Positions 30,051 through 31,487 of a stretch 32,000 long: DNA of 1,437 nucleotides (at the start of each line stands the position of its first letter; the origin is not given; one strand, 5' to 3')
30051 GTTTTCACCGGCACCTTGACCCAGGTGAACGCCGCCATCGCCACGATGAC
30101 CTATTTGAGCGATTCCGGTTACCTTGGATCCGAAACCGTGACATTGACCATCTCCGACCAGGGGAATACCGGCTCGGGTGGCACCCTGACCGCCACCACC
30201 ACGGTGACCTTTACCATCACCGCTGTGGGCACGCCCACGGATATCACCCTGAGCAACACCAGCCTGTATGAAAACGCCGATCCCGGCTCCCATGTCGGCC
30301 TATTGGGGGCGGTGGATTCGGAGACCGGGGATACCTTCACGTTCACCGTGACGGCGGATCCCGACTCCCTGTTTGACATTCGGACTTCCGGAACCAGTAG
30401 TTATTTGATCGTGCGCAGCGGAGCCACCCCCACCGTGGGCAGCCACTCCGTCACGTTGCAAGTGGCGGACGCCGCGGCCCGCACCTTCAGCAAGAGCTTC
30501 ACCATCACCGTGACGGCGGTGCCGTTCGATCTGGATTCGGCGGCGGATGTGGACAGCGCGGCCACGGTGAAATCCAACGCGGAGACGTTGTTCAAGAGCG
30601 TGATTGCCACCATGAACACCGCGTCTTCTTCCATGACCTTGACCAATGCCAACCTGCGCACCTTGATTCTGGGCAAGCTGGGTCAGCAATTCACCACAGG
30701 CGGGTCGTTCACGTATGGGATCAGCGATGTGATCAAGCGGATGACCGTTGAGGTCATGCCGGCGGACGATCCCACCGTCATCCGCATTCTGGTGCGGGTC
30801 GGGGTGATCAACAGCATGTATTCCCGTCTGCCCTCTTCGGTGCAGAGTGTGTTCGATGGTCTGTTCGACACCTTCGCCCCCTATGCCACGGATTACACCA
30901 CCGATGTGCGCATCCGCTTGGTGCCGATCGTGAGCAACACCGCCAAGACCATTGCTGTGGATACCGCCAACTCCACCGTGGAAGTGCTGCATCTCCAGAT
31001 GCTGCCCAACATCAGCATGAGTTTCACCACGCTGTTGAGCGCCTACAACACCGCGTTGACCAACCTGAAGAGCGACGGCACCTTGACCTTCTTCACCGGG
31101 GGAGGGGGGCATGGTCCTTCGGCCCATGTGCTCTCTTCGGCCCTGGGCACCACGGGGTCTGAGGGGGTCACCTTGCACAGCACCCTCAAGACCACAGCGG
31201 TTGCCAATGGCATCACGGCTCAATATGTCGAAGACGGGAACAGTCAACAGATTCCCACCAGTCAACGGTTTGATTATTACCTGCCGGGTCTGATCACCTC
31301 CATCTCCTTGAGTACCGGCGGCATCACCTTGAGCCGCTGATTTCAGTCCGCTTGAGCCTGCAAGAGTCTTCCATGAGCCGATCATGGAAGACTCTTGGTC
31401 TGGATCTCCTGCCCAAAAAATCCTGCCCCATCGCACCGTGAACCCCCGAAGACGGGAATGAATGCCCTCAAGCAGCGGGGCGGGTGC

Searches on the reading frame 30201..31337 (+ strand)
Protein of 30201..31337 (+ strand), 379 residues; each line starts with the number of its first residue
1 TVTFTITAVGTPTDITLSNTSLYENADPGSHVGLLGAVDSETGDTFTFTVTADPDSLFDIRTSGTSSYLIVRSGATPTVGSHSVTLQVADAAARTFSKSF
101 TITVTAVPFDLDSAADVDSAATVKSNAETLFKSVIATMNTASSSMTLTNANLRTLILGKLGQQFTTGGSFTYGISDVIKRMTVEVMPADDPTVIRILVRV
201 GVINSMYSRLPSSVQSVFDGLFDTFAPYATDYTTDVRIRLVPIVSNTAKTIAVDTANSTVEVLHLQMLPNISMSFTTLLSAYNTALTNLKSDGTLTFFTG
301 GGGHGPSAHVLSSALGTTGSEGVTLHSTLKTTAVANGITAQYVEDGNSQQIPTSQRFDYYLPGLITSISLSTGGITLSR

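Call 27: search_solved_structures(query=window:30201-31337:+, max_evalue=1)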
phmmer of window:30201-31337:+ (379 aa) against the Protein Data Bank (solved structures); distinct sequences matched with E-value up to 1: 1.
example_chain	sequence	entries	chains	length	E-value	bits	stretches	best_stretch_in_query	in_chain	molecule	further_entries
6e6b_A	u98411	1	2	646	0.031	17.2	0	22-104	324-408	Protocadherin gamma B4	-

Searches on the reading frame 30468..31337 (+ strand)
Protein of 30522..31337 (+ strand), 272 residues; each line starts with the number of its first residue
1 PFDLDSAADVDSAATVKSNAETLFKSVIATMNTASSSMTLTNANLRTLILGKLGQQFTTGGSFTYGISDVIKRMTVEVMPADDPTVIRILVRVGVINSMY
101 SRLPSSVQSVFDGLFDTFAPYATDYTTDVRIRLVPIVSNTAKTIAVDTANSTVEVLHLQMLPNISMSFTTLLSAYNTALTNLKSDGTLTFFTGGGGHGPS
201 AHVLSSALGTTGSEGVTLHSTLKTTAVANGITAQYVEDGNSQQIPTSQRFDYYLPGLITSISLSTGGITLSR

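Call 33: find_homologous_proteins(query=window:30522-31337:+, max_evalue=0.001)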
Query seq(272 aa): 1027 candidates shared short words with the query, none scored E <= 0.001.

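Call 46: search_protein_families(library=pfam, proteins=[window:30522-31337:+], max_evalue=5)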
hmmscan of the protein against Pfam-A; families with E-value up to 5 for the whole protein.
window:30522-31337:+ (272 aa): 0 families

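Call 66: predict_structure(alignment_id=A2)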
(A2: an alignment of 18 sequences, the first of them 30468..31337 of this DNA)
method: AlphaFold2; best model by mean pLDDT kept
length: 290 residues; sequences in the alignment: 18
mean_pLDDT: 82.2   pTM: 0.80
mean pLDDT of the five models: 82.2, 81.5, 81.3, 79.1, 76.1
residues with pLDDT >= 90: 123; 70-90: 112; 50-70: 52; < 50: 3
segments of 3 or more residues with pLDDT < 50: none
pLDDT, mean of each block of 10 residues (from residue 1): 61 56 85 94 96 94 94 73 83 84 81 75 71 59 77 93 90 67 81 81 67 85 96 96 91 78 90 93 93
secondary structure, 60 per line:
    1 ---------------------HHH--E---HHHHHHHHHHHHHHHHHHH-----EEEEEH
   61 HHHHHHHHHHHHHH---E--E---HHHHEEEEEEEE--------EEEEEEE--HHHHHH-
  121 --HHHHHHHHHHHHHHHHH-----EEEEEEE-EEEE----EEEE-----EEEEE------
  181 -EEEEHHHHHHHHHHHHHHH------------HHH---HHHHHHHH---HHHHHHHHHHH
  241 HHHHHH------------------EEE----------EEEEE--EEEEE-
elements in order: H31-49 E55-59 H60-74 H85-88 E89-96 E105-111 H114-119 H123-139 E145-151 E153-156 E161-164 E170-174 E182-185 H186-200 H219-226 H230-246 E265-267 E278-282 E285-289

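Call 71: fold_search(model_id=the predicted structure, library=pdb)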
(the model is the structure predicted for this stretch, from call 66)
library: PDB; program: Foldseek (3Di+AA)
matches with E <= 10: 253; with E <= 0.001: 0
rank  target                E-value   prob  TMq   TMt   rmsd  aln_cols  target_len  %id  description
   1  3l6i_A                9.5e-03  0.57  0.21  0.32  14.5       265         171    9  Crystal structure of the uncharacterized lipoprotein yceb from e. coli at the resolution 2.0a. northeast structural ge (released 2010-01-26)
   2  3l6i_B                8.1e-02  0.28  0.20  0.30  15.3       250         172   10  Crystal structure of the uncharacterized lipoprotein yceb from e. coli at the resolution 2.0a. northeast structural ge (released 2010-01-26)
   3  8vb4_A                1.2e-01  0.09  0.15  0.11  14.1       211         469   11  C12 portal and adaptor complex of the mature bacteriophage PhiM1 particle (released 2024-10-23)
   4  4hqj_C                1.3e-01  0.08  0.14  0.05  23.9       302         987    6  Crystal structure of Na+,K+-ATPase in the Na+-bound state (released 2013-10-02)
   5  8e4g_u                3.1e-01  0.09  0.15  0.11  10.1       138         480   13  Remodeling of the bacteriophage T7 during initial infection (released 2023-09-27)
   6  4hqj_A                3.1e-01  0.05  0.13  0.05  22.5       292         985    5  Crystal structure of Na+,K+-ATPase in the Na+-bound state (released 2013-10-02)
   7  8g6e_J                3.9e-01  0.09  0.14  0.17  15.8       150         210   11  Structure of the Plasmodium falciparum 20S proteasome complexed with inhibitor TDI-8304 (released 2023-12-20)
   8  7z44                  4.1e-01  0.03  0.12  0.07  23.6       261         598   10  Portal of bacteriophage SU10 (released 2022-08-10)
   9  4r3o_I                4.3e-01  0.04  0.10  0.13  17.9       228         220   10  Human Constitutive 20S Proteasome (released 2015-01-28)
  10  8fz5_I                5.2e-01  0.08  0.12  0.15  16.8       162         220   10  The PI31-free Bovine 20S proteasome (released 2023-07-05)
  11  4x6d_C                5.2e-01  0.02  0.11  0.14  22.4       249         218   12  CD1a ternary complex with endogenous lipids and BK6 TCR (released 2015-01-28)
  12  8bzl_V                6.9e-01  0.04  0.12  0.14  17.4       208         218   12  Human 20S Proteasome in complex with peptide activator peptide BLM42 (released 2023-12-27)
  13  7z4a_J                6.9e-01  0.02  0.11  0.07  25.1       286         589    9  Bacteriophage SU10 tail and bottom part of the capsid (C1) (released 2022-08-17)
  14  8rvl_I                7.3e-01  0.06  0.12  0.15  17.0       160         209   11  Proteasomal late precursor complex from pre1-1 (released 2024-09-11)
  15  9y1o_I                8.2e-01  0.06  0.11  0.14  15.5       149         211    9  The structure of the Plasmodium falciparum 20S proteasome (released 2025-10-08)
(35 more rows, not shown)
